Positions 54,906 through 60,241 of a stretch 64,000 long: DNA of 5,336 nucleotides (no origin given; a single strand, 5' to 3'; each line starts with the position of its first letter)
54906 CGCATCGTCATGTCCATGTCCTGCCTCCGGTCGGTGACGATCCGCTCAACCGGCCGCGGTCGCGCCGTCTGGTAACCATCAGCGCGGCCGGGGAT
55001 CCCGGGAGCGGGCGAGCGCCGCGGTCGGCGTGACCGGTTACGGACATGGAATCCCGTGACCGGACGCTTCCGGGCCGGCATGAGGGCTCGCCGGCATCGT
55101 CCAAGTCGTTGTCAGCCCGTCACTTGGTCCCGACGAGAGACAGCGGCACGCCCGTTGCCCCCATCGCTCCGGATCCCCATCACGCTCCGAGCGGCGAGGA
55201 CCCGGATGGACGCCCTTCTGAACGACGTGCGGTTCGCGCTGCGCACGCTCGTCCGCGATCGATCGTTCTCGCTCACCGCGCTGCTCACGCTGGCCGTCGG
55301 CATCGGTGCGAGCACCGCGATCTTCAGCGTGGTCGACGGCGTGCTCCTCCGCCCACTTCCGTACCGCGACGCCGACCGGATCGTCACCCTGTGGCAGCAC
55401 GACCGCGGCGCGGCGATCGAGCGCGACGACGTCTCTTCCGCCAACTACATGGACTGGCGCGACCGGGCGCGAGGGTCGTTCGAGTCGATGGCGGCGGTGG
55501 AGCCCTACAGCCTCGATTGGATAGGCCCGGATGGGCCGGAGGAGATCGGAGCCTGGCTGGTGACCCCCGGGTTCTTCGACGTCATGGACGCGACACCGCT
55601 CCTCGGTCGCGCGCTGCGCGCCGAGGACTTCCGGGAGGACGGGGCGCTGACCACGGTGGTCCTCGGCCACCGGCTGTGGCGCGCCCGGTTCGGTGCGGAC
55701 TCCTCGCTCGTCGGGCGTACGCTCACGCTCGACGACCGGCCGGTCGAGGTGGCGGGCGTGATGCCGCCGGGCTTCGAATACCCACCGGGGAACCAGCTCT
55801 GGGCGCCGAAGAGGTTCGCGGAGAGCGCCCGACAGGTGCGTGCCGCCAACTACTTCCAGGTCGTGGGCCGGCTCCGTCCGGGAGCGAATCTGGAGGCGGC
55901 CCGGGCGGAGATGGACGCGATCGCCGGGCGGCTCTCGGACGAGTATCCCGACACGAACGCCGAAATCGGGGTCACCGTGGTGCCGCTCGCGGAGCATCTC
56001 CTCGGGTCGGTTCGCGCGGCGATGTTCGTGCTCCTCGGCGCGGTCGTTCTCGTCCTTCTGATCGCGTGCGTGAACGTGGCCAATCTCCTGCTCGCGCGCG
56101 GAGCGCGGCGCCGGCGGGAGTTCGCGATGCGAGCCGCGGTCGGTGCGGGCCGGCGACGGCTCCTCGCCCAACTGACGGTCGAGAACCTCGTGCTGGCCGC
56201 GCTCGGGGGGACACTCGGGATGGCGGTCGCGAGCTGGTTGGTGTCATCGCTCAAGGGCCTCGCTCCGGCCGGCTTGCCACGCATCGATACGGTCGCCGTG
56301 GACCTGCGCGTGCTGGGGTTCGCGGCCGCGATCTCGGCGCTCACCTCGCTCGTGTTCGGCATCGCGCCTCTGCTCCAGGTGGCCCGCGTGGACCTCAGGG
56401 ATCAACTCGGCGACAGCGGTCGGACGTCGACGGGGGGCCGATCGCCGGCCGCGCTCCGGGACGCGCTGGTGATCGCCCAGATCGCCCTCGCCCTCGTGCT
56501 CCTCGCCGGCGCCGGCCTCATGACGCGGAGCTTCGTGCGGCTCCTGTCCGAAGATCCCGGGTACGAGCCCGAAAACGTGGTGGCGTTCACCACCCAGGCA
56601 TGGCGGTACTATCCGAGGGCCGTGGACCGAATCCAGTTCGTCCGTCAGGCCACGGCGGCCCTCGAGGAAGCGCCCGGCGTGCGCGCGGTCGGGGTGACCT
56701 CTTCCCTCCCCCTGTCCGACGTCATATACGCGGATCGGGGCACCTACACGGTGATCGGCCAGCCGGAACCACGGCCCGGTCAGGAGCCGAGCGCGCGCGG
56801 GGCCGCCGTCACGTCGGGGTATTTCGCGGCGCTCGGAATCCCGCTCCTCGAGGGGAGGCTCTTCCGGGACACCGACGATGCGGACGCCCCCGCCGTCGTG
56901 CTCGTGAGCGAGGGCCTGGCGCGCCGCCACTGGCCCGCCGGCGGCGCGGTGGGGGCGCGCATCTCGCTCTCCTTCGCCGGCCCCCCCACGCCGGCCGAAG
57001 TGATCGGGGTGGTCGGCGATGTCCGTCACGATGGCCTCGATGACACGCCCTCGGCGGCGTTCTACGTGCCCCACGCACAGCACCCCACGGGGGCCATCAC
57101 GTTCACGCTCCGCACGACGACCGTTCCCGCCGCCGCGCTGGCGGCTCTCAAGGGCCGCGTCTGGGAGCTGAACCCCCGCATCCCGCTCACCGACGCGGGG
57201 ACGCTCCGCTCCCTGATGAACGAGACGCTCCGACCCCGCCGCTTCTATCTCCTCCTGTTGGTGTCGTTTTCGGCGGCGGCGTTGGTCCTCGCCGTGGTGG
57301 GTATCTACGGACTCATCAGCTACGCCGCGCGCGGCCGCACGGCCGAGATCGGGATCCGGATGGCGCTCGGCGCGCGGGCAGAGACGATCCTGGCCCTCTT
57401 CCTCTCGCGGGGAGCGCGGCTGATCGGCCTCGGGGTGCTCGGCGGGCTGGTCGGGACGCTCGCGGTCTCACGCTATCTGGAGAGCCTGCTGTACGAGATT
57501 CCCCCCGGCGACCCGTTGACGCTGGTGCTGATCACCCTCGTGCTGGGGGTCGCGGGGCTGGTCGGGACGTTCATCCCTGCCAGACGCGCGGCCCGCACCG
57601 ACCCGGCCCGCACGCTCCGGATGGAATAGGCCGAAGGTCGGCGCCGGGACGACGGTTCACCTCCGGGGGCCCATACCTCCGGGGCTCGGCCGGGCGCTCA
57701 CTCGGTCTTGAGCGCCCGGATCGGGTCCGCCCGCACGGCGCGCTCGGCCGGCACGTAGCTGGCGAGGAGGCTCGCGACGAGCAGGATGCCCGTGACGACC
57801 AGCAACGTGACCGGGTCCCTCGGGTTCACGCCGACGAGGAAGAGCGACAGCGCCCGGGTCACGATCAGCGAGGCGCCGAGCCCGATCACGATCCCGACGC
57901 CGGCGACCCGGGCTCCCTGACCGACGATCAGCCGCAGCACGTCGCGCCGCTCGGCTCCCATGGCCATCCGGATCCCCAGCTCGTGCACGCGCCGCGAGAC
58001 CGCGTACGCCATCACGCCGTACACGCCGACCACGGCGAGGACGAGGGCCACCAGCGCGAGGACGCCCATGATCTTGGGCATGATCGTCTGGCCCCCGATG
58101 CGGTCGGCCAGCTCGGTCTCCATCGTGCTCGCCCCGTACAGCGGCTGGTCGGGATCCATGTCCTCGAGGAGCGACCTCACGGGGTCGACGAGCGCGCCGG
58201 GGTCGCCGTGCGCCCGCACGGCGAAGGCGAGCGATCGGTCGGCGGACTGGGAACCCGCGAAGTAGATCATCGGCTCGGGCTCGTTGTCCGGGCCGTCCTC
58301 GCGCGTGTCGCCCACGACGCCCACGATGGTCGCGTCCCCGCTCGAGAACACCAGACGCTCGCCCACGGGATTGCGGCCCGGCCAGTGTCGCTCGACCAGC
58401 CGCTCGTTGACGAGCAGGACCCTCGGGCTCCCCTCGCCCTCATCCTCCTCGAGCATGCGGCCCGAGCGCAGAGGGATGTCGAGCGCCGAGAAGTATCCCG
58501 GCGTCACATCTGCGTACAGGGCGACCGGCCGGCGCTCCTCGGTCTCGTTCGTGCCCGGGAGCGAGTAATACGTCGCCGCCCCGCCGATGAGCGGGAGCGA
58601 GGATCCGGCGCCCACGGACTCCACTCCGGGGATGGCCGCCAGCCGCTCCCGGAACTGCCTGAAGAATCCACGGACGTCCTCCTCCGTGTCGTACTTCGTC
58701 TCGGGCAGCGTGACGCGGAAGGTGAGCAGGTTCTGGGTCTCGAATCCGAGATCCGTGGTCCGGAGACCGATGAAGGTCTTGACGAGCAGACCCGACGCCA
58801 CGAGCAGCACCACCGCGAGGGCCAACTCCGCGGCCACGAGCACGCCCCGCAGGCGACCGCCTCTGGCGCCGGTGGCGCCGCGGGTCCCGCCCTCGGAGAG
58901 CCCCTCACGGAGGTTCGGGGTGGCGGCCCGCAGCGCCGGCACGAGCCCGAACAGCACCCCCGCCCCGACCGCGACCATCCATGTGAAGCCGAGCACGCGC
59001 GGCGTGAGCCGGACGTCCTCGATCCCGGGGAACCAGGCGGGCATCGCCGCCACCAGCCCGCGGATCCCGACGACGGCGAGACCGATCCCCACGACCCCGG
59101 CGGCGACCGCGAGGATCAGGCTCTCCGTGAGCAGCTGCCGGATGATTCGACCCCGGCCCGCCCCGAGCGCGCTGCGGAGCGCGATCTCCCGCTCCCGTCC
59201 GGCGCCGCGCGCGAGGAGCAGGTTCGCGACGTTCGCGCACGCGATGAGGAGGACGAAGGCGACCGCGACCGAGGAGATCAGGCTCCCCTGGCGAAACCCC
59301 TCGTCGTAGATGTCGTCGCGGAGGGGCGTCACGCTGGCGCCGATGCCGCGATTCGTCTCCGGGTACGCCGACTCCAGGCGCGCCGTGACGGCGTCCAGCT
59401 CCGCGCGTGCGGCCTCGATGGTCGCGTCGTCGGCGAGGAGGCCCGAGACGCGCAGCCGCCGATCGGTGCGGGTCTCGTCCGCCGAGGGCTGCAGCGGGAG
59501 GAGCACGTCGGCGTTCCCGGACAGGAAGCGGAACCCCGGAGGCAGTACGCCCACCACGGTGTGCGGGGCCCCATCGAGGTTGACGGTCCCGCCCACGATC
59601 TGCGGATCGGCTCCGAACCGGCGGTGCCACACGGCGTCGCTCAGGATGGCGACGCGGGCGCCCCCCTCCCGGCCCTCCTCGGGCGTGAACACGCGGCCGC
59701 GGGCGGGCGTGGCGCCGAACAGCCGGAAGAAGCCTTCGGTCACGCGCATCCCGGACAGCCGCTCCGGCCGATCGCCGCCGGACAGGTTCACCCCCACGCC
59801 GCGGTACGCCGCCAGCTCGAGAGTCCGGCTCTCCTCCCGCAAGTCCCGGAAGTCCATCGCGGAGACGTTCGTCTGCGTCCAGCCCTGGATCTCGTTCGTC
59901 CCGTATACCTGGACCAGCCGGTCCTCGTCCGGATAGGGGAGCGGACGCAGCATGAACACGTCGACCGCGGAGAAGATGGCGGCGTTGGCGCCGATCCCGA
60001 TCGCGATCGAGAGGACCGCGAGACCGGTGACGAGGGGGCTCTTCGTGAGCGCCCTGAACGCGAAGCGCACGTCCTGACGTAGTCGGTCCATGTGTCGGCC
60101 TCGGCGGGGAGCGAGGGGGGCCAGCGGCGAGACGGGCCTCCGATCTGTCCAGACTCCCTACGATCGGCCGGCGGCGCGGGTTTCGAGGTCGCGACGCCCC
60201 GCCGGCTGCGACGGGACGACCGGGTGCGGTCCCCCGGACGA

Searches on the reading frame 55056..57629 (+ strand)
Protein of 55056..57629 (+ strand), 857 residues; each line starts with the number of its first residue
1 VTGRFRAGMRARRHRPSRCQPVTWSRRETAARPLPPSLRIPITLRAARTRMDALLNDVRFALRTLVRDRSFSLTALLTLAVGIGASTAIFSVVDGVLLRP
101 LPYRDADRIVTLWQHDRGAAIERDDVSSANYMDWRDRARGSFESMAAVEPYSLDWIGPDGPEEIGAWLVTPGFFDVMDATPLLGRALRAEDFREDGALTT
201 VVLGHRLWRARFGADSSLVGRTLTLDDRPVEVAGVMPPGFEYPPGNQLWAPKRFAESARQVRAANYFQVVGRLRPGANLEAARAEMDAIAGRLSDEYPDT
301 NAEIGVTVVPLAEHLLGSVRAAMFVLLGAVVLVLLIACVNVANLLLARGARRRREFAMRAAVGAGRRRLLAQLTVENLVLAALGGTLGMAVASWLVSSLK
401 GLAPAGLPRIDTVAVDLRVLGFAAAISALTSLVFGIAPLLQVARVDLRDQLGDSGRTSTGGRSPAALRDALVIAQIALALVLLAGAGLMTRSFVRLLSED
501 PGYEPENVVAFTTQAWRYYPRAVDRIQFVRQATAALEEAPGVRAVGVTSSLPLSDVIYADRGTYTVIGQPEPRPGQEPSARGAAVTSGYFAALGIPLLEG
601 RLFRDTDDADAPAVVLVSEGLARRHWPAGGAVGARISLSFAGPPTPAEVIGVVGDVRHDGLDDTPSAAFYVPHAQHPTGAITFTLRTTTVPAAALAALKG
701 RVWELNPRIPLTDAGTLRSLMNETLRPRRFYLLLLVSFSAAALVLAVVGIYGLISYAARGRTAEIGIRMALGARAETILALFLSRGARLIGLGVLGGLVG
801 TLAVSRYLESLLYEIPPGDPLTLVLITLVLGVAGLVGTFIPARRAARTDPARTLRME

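Call 8: search_protein_families(library=pfam, proteins=[window:55056-57629:+], max_evalue=0.001)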
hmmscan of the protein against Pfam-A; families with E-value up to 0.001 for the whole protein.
window:55056-57629:+ (857 aa): 2 families
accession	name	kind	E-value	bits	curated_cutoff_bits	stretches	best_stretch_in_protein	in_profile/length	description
PF12704.14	MacB_PCD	-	1.5e-40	140.2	27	2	72-288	1-206/207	MacB-like periplasmic core domain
PF02687.27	FtsX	-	4.6e-20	72.3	25.5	2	737-850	2-120/120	FtsX-like permease C-terminal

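Call 37: find_related_loci(query=window:55206-57629:+, collection=genome_contigs, flank=6000)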
Query window:55206-57629:+ (807 aa) in genome_contigs; peptide patterns used: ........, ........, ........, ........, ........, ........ (x = any residue, [..] = any of these).
600 stretches matched a pattern (row limit reached: there are more); 595 encode a relative of the query (tblastn E <= 1e-3); the best 80 are kept; 79 distinct loci.
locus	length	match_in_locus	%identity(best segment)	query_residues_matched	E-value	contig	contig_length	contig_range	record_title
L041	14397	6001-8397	45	1-805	0e+0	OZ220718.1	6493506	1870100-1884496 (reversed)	MAG: Vicinamibacterales bacterium isolate 0ce2d42f-2bf0-44bc-a671-070680eb922c genome assembly, chromosome: 1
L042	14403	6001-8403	44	1-807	0e+0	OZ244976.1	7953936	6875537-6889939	MAG: Vicinamibacterales bacterium isolate 759df215-7f35-4b58-97f0-56a84cd7420d genome assembly, chromosome: 2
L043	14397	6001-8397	43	7-805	0e+0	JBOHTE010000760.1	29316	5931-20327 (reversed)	MAG: Gemmatimonadaceae bacterium isolate TC-S_concoct.bin.243 k127_2939950, whole genome shotgun sequence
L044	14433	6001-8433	44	1-807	1e-179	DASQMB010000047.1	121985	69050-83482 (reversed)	MAG TPA_asm: Pyrinomonadaceae bacterium isolate SMAG_U10737 k141_782505, whole genome shotgun sequence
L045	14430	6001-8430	43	1-807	3e-177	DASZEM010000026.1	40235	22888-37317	MAG TPA_asm: Thermoanaerobaculia bacterium isolate SMAG_U6494 k141_31568, whole genome shotgun sequence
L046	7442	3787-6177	41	7-805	5e-177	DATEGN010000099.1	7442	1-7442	MAG TPA_asm: Gemmatimonadaceae bacterium isolate SMAG_U8786 k141_1064455, whole genome shotgun sequence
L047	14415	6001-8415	39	1-807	2e-174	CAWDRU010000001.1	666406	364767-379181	MAG: Blastocatellia bacterium isolate MFD04935.bin.1.50 genome assembly, contig: contig_10547, whole genome shotgun sequ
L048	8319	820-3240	39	1-807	1e-170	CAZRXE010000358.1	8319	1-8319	MAG TPA_asm: uncultured Heliomicrobium sp. isolate binchicken_co200_54 genome assembly, contig: k141_1686476, whole geno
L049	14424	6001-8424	43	1-807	5e-170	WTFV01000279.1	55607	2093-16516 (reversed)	MAG: Acidobacteria bacterium isolate CO36386bin_12 NODE_368_length_55607_cov_21.780764, whole genome shotgun sequence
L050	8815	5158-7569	38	1-805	2e-168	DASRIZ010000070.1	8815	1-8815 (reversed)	MAG TPA_asm: Blastocatellia bacterium isolate SMAG_U10123 k141_23680, whole genome shotgun sequence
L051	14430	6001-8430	37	1-807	2e-168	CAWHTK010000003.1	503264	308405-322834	MAG: Blastocatellia bacterium isolate MFD09206.bin.2.102 genome assembly, contig: contig_1139, whole genome shotgun sequ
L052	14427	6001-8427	40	1-807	2e-168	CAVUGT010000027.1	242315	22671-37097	MAG: Terriglobia bacterium isolate MFD02134.bin.3.166 genome assembly, contig: contig_61836, whole genome shotgun sequen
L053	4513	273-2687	40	1-807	4e-172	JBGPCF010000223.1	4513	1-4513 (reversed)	MAG: Terriglobia bacterium isolate OBJ_0618_050_56 k141_1203683_length_4513_cov_16.0272, whole genome shotgun sequence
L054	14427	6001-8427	40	1-807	9e-166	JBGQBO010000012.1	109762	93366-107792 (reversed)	MAG: Terriglobia bacterium isolate OBJ2_061818_110_62 k141_112022_length_109762_cov_17.0181, whole genome shotgun sequen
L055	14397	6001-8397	40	4-807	7e-165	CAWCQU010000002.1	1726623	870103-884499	MAG: uncultured Acidobacteriota bacterium isolate MFD05377.bin.1.52 genome assembly, contig: contig_32042, whole genome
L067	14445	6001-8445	37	1-807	1e-160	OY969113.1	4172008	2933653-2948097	MAG: uncultured Acidobacteriota bacterium isolate MFD03399.bin.1.55 genome assembly, chromosome: 1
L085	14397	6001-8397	42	1-807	1e-153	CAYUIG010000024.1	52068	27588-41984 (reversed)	MAG TPA_asm: uncultured Gemmatimonadaceae bacterium isolate SRP193661_co2_98 genome assembly, contig: NODE_634_length_52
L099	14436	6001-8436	38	1-807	2e-150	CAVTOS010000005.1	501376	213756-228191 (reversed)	MAG: uncultured Acidobacteriota bacterium isolate MFD00731.bin.3.247 genome assembly, contig: contig_21452, whole genome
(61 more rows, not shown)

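Call 48: search_protein_families(library=ncbifam, proteins=[window:55206-57629:+], max_evalue=0.00001)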
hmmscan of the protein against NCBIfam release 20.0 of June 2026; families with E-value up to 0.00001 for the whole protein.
window:55206-57629:+ (807 aa): 2 families
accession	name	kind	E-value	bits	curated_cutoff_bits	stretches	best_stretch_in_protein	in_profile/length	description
TIGR03434.1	ADOP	subfamily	3e-267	888.9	622.3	1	4-807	1-803/803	ADOP family duplicated permease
NF007826.0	PRK10535.1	equivalog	4.9e-25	87.9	966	2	122-401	375-645/648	macrolide ABC transporter ATP-binding protein/permease MacB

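Call 60: search_protein_families(library=pfam, proteins=[L099:2-1201:+, L067:1708-3594:+, L085:2376-3278:+], max_evalue=0.0001)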
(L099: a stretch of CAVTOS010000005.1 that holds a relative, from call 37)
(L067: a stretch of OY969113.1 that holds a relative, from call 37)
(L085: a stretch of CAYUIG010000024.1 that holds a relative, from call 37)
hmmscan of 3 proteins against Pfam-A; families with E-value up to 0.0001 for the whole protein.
L099:2-1201:+ (399 aa): 4 families
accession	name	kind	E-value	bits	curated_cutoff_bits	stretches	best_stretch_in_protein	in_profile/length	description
PF21018.2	BipA_C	-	1e-47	160.9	23.8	1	272-380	1-109/110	TypA/BipA C-terminal domain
PF00679.30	EFG_C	-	5.5e-20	71.6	27.9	1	185-268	3-86/89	Elongation factor G C-terminus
PF03144.31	GTP_EFTU_D2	-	2.9e-13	50.5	30.3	1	7-77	1-73/73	Elongation factor Tu domain 2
PF22042.2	EF-G_D2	-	4.1e-10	40.1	27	1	6-78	15-83/84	Elongation factor G domain 2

L067:1708-3594:+ (628 aa): 7 families
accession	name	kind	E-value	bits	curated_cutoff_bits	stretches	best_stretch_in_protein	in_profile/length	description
PF00009.33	GTP_EFTU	-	3.1e-54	183.8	26.5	1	21-212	2-187/188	Elongation factor Tu GTP binding domain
PF21018.2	BipA_C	-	3e-47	159.4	23.8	1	501-609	1-109/110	TypA/BipA C-terminal domain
PF00679.30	EFG_C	-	2.1e-19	69.8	27.9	1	414-499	3-88/89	Elongation factor G C-terminus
PF03144.31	GTP_EFTU_D2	-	2.2e-14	54.1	30.3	1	236-306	1-73/73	Elongation factor Tu domain 2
PF22042.2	EF-G_D2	-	3.3e-11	43.6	27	1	228-306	10-82/84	Elongation factor G domain 2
PF01926.29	MMR_HSR1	-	2.4e-07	31.3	21.9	1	25-146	2-113/113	50S ribosome-binding GTPase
PF02421.24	FeoB_N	-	1.6e-05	24.9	27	0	70-188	32-147/156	Ferrous iron transport protein B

L085:2376-3278:+ (300 aa): 0 families

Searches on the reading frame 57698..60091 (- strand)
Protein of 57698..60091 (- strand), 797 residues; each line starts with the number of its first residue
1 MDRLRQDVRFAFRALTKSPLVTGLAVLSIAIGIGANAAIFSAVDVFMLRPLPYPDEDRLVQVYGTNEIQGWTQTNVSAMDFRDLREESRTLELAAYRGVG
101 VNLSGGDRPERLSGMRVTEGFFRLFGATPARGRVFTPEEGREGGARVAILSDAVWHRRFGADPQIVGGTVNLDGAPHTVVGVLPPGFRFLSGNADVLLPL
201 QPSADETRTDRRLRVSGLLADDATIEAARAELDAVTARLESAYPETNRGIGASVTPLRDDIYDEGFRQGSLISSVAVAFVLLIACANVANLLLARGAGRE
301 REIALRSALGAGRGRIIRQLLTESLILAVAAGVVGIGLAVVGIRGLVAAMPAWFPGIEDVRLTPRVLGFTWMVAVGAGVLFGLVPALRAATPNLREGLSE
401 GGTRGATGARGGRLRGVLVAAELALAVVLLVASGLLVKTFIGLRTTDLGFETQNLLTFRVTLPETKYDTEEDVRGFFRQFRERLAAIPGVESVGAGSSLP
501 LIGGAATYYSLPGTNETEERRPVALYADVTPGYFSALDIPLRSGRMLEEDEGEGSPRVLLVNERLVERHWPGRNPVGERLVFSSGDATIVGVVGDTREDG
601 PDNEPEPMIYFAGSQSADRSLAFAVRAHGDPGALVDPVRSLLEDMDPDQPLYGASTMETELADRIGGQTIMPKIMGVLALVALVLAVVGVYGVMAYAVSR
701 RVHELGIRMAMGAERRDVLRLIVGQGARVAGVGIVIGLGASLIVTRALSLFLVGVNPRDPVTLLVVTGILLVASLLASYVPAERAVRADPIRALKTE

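Call 8: search_protein_families(library=pfam, proteins=[window:57698-60091:-], max_evalue=0.001)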
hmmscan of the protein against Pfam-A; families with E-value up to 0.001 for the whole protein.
window:57698-60091:- (797 aa): 2 families
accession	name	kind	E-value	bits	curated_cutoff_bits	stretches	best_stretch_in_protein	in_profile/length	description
PF12704.14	MacB_PCD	-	4.3e-42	145.2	27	2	22-234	1-206/207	MacB-like periplasmic core domain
PF02687.27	FtsX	-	2.9e-25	89.1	25.5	2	677-790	2-120/120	FtsX-like permease C-terminal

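Call 48: search_protein_families(library=ncbifam, proteins=[window:57698-60091:-], max_evalue=0.00001)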
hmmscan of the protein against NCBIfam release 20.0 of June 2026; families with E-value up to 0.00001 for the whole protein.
window:57698-60091:- (797 aa): 3 families
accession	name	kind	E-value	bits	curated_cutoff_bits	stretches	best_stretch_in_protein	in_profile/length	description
TIGR03434.1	ADOP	subfamily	6.3e-272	904.3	622.3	1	4-797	1-803/803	ADOP family duplicated permease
NF007826.0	PRK10535.1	equivalog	1.9e-27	95.8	966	2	674-797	524-648/648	macrolide ABC transporter ATP-binding protein/permease MacB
NF041854.1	ABC_perm_YbbP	equivalog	1.8e-06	26.2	999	1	622-796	194-370/806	putative ABC transporter permease subunit YbbP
